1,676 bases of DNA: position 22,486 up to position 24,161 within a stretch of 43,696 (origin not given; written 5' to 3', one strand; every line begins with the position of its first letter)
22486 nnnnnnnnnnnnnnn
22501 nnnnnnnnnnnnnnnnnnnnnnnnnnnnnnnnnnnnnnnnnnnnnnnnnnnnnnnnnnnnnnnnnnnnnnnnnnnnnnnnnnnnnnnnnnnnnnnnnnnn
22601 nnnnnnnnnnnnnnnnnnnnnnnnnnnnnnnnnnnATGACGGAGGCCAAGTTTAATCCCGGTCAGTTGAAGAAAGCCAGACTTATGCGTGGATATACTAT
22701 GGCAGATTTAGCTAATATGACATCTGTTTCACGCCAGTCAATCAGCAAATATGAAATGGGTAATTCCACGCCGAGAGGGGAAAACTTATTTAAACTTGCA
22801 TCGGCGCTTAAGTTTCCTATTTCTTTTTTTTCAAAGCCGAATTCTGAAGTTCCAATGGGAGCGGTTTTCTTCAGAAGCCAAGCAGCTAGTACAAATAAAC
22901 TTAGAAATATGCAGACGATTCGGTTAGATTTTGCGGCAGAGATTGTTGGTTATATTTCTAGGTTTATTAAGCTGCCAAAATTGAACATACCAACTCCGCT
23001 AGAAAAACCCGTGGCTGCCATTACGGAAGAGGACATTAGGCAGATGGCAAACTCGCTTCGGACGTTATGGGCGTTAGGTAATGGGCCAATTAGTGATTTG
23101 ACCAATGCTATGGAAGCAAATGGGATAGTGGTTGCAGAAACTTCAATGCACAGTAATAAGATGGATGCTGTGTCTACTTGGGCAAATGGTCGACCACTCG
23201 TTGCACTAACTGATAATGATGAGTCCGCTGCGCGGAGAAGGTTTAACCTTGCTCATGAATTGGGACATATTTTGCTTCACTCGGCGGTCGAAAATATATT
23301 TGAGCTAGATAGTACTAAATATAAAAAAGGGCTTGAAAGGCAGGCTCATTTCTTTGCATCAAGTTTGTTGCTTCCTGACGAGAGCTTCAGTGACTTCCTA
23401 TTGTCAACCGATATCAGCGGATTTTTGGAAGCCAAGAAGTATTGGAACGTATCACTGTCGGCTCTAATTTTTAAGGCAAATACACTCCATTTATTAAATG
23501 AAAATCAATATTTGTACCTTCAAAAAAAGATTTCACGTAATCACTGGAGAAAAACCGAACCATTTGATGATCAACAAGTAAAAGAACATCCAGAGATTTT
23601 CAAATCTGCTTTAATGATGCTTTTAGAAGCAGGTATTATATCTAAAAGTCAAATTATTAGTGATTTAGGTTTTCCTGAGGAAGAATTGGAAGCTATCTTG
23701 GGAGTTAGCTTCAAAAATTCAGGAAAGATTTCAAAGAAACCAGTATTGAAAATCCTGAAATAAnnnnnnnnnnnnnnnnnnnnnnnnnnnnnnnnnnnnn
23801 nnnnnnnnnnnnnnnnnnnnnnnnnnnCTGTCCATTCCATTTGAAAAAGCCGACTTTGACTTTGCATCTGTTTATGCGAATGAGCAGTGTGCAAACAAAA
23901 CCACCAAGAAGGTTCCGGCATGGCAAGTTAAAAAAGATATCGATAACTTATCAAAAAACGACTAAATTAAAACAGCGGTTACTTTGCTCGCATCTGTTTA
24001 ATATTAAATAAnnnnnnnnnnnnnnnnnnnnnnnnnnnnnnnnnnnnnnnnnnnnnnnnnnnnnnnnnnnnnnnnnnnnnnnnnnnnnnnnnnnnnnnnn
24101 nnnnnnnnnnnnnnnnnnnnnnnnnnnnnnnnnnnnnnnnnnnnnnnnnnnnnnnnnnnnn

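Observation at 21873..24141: Two-gene cassette (unknown 218-aa protein plus XRE-HTH/M78-peptidase fusion) at the lysin-attP hotspot, bracketed by duplicated sequences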

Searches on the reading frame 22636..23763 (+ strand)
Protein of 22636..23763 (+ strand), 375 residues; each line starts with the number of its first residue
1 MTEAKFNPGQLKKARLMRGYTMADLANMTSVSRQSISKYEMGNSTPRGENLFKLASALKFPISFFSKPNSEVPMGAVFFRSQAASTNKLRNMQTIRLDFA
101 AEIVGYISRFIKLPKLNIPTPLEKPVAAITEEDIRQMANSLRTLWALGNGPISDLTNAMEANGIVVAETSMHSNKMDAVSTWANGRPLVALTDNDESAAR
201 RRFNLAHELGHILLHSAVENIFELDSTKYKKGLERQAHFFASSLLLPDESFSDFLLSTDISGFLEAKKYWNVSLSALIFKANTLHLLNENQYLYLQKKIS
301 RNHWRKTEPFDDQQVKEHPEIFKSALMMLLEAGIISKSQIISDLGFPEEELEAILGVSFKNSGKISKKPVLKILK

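Call 3: search_protein_families(library=pfam, proteins=[window:22636-23763:+], max_evalue=0.1)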
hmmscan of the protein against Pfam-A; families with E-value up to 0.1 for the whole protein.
window:22636-23763:+ (375 aa): 7 families
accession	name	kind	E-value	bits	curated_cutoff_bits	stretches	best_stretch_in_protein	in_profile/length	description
PF06114.19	Peptidase_M78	-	4.6e-20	72.1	22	1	160-280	2-121/123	IrrE N-terminal-like domain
PF01381.28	HTH_3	-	2.5e-14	53.5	23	1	11-64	1-54/55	Helix-turn-helix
PF12844.13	HTH_19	-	3.4e-08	33.7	30.2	1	11-61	4-54/64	Helix-turn-helix domain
PF13560.12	HTH_31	-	0.00011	22.9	27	1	10-61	5-57/64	Helix-turn-helix domain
PF13443.12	HTH_26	-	0.0037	17.9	22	1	12-59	3-51/63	Cro/C1-type HTH DNA-binding domain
PF13413.12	HTH_25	-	0.013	15.7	24.6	1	10-43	1-34/62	Helix-turn-helix domain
PF21716.3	dnstrm_HI1420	-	0.083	13.2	27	0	18-62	42-86/90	Probable addiction module antidote protein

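Call 4: search_protein_families(library=padloc, proteins=[window:22636-23763:+], max_evalue=0.1)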
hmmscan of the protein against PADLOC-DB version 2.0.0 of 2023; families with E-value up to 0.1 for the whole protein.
window:22636-23763:+ (375 aa): 22 families
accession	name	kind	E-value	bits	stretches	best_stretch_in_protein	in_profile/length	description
PDLC03947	RmrA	-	7.3e-110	365.4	1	3-358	8-364/383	-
PDLC03948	RmrA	-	8.8e-104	345.5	1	4-360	6-365/397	-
PDLC03954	RmrA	-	1.4e-101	338.2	1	4-375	8-380/380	-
PDLC03944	RmrA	-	9.6e-100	332.3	1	2-357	2-361/384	-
PDLC03952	RmrA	-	6.5e-96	319.6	1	4-363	20-383/395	-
PDLC03951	RmrA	-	8.8e-94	312.7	1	5-358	7-359/400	-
PDLC03956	RmrA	-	9.3e-73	243.6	1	5-356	7-359/399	-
PDLC03949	RmrA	-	1.2e-69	233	1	6-355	2-333/363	-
PDLC03945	RmrA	-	1.1e-64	217.1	1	6-358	2-367/394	-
PDLC03955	RmrA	-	5.8e-59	198.2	1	4-358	18-360/371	-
PDLC03943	RmrA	-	7.2e-55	184.5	1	6-361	2-349/370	-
PDLC03950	RmrA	-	3.8e-54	182.1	1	6-374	2-368/369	-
PDLC03946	RmrA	-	1.3e-51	173.5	1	6-373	2-355/357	-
PDLC03953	RmrA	-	1.6e-42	144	1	6-328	5-325/373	-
PDLC04141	capP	-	2.3e-18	64.6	1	134-284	5-153/242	capP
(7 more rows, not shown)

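Call 5: search_protein_families(library=phrogs, proteins=[window:22636-23763:+], max_evalue=0.1)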
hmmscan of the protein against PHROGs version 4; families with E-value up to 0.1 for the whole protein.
window:22636-23763:+ (375 aa): 22 families
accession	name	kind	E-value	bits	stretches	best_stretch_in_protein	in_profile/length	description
phrog_2439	-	transcription regulation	2.5e-101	340.2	1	2-368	3-364/367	transcriptional regulator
phrog_87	-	other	1e-14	55.8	1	131-300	18-180/227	metallo-protease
phrog_1914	-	unknown function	4.9e-13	50.3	1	176-318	68-211/222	-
phrog_3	-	transcription regulation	6.1e-11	43.7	1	4-74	86-158/430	transcriptional repressor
phrog_4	-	transcription regulation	2.9e-09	37.4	1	10-69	140-195/400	transcriptional repressor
phrog_8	-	transcription regulation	4.9e-09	37.1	1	11-63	81-133/346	transcriptional regulator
phrog_19315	-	unknown function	7.2e-08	32.8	1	155-290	45-185/348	-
phrog_18577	-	unknown function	8.9e-07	29.4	1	166-213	152-198/332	-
phrog_2967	-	transcription regulation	1.6e-06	28.8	1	10-59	14-63/225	transcriptional regulator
phrog_2328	-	transcription regulation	6.8e-06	26.9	1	11-63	20-72/128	transcriptional repressor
phrog_1516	-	unknown function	1.4e-05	25.8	1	194-276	81-168/227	-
phrog_5823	-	transcription regulation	0.00016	21.9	1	10-63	10-64/404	transcriptional regulator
phrog_2104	-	unknown function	0.00037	21.7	1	6-65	39-98/103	-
phrog_1373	-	transcription regulation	0.0026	18.7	1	11-91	68-148/166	transcriptional regulator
phrog_7241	-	transcription regulation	0.011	16.8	1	13-62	68-117/122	transcriptional regulator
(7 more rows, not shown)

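Call 26: search_protein_families(library=ncbifam, proteins=[window:22636-23763:+], max_evalue=0.1)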
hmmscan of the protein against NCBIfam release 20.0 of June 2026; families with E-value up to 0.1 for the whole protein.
window:22636-23763:+ (375 aa): 10 families
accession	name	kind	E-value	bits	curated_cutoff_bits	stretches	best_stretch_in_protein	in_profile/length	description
NF052239.1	antitox_spr1629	equivalog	1.3e-65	221.9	335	1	6-357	2-366/377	spr1629 family repressor/antitoxin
NF041951.1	phage_RstR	subfamily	1e-08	35.4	80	1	10-60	6-56/108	RstR family transcriptional repressor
NF047948.1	male_kill_WMK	equivalog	2.3e-08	33.8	300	1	10-62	166-218/300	WO male-killing family protein Wmk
NF003162.0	PRK04140.1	equivalog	1.2e-07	31.1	263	1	9-62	129-182/317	transcriptional regulator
NF007257.0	PRK09706.1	subfamily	3.4e-07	30.1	101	1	12-59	11-58/135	transcriptional repressor DicA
TIGR03070.1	couple_hipB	subfamily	5.4e-05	23.1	71.65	1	10-58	6-54/58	type II toxin-antitoxin system Y4mF family antitoxin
TIGR03830.1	CxxCG_CxxCG_HTH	subfamily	0.0055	16.5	61.8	1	7-54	66-115/127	type II TA system antitoxin MqsA family protein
TIGR00270.2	TIGR00270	equivalog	0.014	15.2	110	1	11-59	80-128/159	multiprotein bridging factor aMBF1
NF041575.1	antitoxPezA_Strep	equivalog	0.044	13.8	290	0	11-51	6-46/158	type II toxin-antitoxin system antitoxin PezA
NF041677.1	trans_regClgR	equivalog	0.091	12.8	170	0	11-66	13-68/113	transcriptional regulator ClgR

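Call 28: search_solved_structures(query=window:22636-23763:+, max_evalue=0.01)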
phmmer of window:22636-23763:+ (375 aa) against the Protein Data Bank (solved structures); distinct sequences matched with E-value up to 0.01: 3.
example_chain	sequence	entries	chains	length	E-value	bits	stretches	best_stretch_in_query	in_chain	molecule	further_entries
7t5t_A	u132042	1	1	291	1.5e-05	27.8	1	191-280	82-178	CapP toxin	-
2b5a_A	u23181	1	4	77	0.0013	21.4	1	10-68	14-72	C.BclI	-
1y9q_A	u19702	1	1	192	0.0016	21.1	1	9-66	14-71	transcriptional regulator, HTH_3 family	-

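Call 101: search_solved_structures(query=A6, max_evalue=0.1, show_alignments=1)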
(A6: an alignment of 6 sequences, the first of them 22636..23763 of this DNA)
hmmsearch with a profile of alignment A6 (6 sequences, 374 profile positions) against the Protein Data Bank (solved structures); distinct sequences matched with E-value up to 0.1: 51.
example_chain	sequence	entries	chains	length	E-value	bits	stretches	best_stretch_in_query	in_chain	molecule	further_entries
7t5t_A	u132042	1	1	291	1.5e-09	40.3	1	190-281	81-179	CapP toxin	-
2b5a_A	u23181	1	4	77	2.9e-06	29.5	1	9-71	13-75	C.BclI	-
7t8i_A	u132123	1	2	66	4.5e-05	25.6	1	9-64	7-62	Phage element (ICEBs1)transcriptional regulator (Xre family)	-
1y9q_A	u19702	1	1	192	6.7e-05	25.1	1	9-68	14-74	transcriptional regulator, HTH_3 family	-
9sf2_A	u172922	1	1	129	7e-05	25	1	9-72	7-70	Transcriptional regulator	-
9vzy_A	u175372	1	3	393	0.00018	23.7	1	156-249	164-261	HTH cro/C1-type domain-containing protein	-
6af3_B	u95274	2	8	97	0.00033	22.8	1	10-58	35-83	HigA antitoxin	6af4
7t5u_A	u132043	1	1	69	0.00045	22.3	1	10-66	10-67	Helix-turn-helix domain-containing protein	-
1adr_A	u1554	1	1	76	0.0006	21.9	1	19-67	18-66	P22 C2 REPRESSOR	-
8tac_A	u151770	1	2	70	0.00067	21.8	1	8-58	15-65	DBP48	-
2r1j_L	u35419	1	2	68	0.00077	21.6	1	18-64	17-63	Repressor protein C2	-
1x57_A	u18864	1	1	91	0.00087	21.4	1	11-57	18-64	Endothelial differentiation-related factor 1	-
3jxb_C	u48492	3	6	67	0.00089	21.4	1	19-64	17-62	Repressor protein C2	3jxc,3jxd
6zvh_i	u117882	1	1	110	0.0013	20.9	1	11-57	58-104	Endothelial differentiation-related factor 1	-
9b0q_CH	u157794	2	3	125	0.0016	20.5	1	11-57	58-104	Endothelial differentiation-related factor 1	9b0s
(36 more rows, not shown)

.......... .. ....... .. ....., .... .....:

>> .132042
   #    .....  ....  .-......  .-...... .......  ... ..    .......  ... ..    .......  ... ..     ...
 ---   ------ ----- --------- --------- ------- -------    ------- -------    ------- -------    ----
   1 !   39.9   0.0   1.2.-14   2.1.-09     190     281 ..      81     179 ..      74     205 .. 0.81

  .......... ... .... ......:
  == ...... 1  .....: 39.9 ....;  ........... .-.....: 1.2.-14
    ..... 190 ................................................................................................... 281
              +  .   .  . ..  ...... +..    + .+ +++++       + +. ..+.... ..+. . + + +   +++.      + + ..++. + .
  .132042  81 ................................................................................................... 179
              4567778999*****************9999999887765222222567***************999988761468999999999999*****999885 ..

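Call 108: find_related_loci(query=A6, collection=genome_contigs, flank=2500)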
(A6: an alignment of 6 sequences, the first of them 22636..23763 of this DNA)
Query A6 (375 aa) in genome_contigs; peptide patterns used: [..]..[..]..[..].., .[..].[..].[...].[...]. (x = any residue, [..] = any of these).
141 stretches matched a pattern; 78 encode a relative of the query (tblastn E <= 1e-3); 78 distinct loci.
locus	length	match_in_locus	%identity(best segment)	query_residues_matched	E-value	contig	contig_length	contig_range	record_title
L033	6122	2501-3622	62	3-375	4e-156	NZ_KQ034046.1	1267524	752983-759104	Lactobacillus helsingborgensis strain Bma5 Bma5_scaffold1, whole genome shotgun sequence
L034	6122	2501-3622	61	3-375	1e-155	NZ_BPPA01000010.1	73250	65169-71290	Lactobacillus huangpiensis strain F306-1 contig10, whole genome shotgun sequence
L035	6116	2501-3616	61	3-375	7e-155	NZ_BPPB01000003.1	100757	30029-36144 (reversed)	Lactobacillus laiwuensis strain F551-2 contig3, whole genome shotgun sequence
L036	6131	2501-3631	61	1-375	6e-153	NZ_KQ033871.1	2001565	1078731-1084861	Lactobacillus kullabergensis strain Biut2 Biut2_scaffold2, whole genome shotgun sequence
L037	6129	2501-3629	64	3-375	2e-129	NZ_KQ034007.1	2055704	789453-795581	Lactobacillus kimbladii strain Hma2 Hma2_scaffold2, whole genome shotgun sequence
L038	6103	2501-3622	45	1-374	2e-113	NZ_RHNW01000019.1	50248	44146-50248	Levilactobacillus mulengensis strain 112-3 contig19, whole genome shotgun sequence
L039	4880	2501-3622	45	1-374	2e-113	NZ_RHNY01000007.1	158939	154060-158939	Levilactobacillus tongjiangensis strain 218-10 contig7, whole genome shotgun sequence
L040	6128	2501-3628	44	2-375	4e-110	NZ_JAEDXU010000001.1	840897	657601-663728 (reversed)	Enterococcus larvae strain BWM-S5 contig1, whole genome shotgun sequence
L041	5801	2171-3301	45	2-375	4e-110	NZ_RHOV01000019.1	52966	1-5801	Lapidilactobacillus achengensis strain 247-4 contig19, whole genome shotgun sequence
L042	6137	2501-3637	45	1-375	3e-109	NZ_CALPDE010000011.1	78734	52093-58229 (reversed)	Lactococcus ileimucosae strain DSM 107391 NODE_11_length_78734_cov_486.213382, whole genome shotgun sequence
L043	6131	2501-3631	44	1-375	5e-109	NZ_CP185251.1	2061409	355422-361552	Streptococcus hyointestinalis strain GK-11 chromosome, complete genome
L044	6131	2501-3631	44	1-375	9e-108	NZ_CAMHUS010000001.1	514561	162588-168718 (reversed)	Streptococcus mitis isolate Streptococcus mitis NODE_1_length_514561_cov_115.905146, whole genome shotgun sequence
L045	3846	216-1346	44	1-375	7e-108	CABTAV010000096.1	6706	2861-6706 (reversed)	MAG TPA_asm: uncultured Streptococcus sp. isolate MGYG-HGUT-03136 genome assembly, contig: GUT_GENOME207866_96, whole ge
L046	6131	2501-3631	44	1-375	9e-108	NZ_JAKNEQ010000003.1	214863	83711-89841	Streptococcus mitis strain DFI.2.96 NNOOAJHE_3, whole genome shotgun sequence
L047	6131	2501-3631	44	1-375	2e-107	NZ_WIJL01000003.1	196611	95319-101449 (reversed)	Streptococcus mitis strain SM15 NODE_3_length_196611_cov_13.662125, whole genome shotgun sequence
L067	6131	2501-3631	44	1-375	1e-109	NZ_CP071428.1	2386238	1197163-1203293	Streptococcus sanguinis strain SK355R chromosome, complete genome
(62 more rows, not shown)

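Call 110: search_protein_families(library=ncbifam, proteins=[L044:2501-3631:+, L044:1837-2517:+, L067:2501-3631:+], max_evalue=0.001)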
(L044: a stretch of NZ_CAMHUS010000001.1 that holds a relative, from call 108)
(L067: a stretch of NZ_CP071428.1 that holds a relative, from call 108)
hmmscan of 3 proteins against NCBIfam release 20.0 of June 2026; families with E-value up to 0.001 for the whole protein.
L044:2501-3631:+ (377 aa): 9 families
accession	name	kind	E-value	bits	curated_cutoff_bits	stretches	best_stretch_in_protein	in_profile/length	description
NF052239.1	antitox_spr1629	equivalog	5e-72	243.1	335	1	6-359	2-367/377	spr1629 family repressor/antitoxin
NF041951.1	phage_RstR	subfamily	1.2e-07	32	80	1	9-58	5-54/108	RstR family transcriptional repressor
NF047948.1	male_kill_WMK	equivalog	2.9e-06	27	300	1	10-58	166-214/300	WO male-killing family protein Wmk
TIGR03070.1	couple_hipB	subfamily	3.4e-06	26.9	71.65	1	11-56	7-52/58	type II toxin-antitoxin system Y4mF family antitoxin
NF007408.0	PRK09943.1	equivalog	9.2e-05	22.1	211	1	5-72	6-73/185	HTH-type transcriptional regulator PuuR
TIGR03830.1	CxxCG_CxxCG_HTH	subfamily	0.0002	21.2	61.8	1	3-54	62-115/127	type II TA system antitoxin MqsA family protein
NF010465.0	PRK13890.1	equivalog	0.00023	21.3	96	1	17-64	16-63/121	conjugal transfer protein TrbA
NF006015.0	PRK08154.1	subfamily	0.00025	20.3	204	1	10-66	34-90/314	anaerobic benzoate catabolism transcriptional regulator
NF003162.0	PRK04140.1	equivalog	0.00063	18.9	263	0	10-59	130-179/317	transcriptional regulator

L044:1837-2517:+ (227 aa): 0 families

L067:2501-3631:+ (377 aa): 9 families
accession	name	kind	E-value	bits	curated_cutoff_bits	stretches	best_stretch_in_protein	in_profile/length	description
NF052239.1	antitox_spr1629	equivalog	7.5e-72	242.5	335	1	6-359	2-367/377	spr1629 family repressor/antitoxin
NF041951.1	phage_RstR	subfamily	1.1e-07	32.1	80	1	9-58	5-54/108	RstR family transcriptional repressor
NF047948.1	male_kill_WMK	equivalog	2.7e-06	27.1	300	1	10-58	166-214/300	WO male-killing family protein Wmk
TIGR03070.1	couple_hipB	subfamily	3.4e-06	26.9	71.65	1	11-56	7-52/58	type II toxin-antitoxin system Y4mF family antitoxin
NF007408.0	PRK09943.1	equivalog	0.0001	21.9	211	1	5-72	6-73/185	HTH-type transcriptional regulator PuuR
TIGR03830.1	CxxCG_CxxCG_HTH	subfamily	0.0002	21.2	61.8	1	3-54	62-115/127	type II TA system antitoxin MqsA family protein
NF010465.0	PRK13890.1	equivalog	0.00021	21.4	96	1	17-64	16-63/121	conjugal transfer protein TrbA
NF006015.0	PRK08154.1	subfamily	0.00032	20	204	1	10-63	34-87/314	anaerobic benzoate catabolism transcriptional regulator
NF003162.0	PRK04140.1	equivalog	0.00058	19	263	0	10-59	130-179/317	transcriptional regulator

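Call 122: search_protein_families(library=padloc, proteins=[L044:1849-2517:+], max_evalue=0.1)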
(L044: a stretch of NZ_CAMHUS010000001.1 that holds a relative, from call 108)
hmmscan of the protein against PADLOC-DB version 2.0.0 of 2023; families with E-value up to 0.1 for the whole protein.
L044:1849-2517:+ (223 aa): 5 families
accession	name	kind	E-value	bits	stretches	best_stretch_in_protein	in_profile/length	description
PDLC03940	RmrT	-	4.5e-36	122.5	1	3-202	13-210/227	-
PDLC03933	RmrT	-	4.6e-20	70.2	1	19-200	21-192/212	-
PDLC03938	RmrT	-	2.6e-13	47.8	1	21-213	22-206/215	-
PDLC03934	RmrT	-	2.2e-08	32.1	1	23-199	24-199/212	-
PDLC03937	RmrT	-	0.00017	19.5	1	41-132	42-133/221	-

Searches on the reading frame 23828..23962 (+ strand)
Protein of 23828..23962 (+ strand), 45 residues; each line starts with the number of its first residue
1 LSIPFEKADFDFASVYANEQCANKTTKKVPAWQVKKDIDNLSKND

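Call 100: search_dna_similar(query=window:23828-23962:+, collection=phages, mode=protein, max_evalue=1, max_rows=10)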
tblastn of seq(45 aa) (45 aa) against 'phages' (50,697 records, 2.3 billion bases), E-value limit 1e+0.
Records with a match: 1; places in all: 1; records where one place covers at least 80% of the query: 1.
Best place of each record, by identity: >=99% 1.
By first word of the organism name: Lacticaseibacillus 1.
By host as written in the record: Lacticaseibacillus rhamnosus LMG 23327 1.
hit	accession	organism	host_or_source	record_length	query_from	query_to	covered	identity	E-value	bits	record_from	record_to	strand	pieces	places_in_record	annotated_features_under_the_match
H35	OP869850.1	Lacticaseibacillus phage R24.2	Lacticaseibacillus rhamnosus LMG 23327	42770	1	45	100%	100.0%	1e-22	93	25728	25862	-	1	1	none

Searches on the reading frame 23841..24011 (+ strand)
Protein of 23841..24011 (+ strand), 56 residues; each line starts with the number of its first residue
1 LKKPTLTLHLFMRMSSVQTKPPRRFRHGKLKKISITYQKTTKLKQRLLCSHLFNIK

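Call 3: search_protein_families(library=pfam, proteins=[window:23841-24011:+], max_evalue=0.1)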
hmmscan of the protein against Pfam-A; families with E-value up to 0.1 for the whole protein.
window:23841-24011:+ (56 aa): 1 family
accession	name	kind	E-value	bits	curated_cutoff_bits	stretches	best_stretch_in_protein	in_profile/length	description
PF25683.1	URGCP_GTPase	-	0.049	12.8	55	1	6-47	300-340/396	URGCP-like GTPase domain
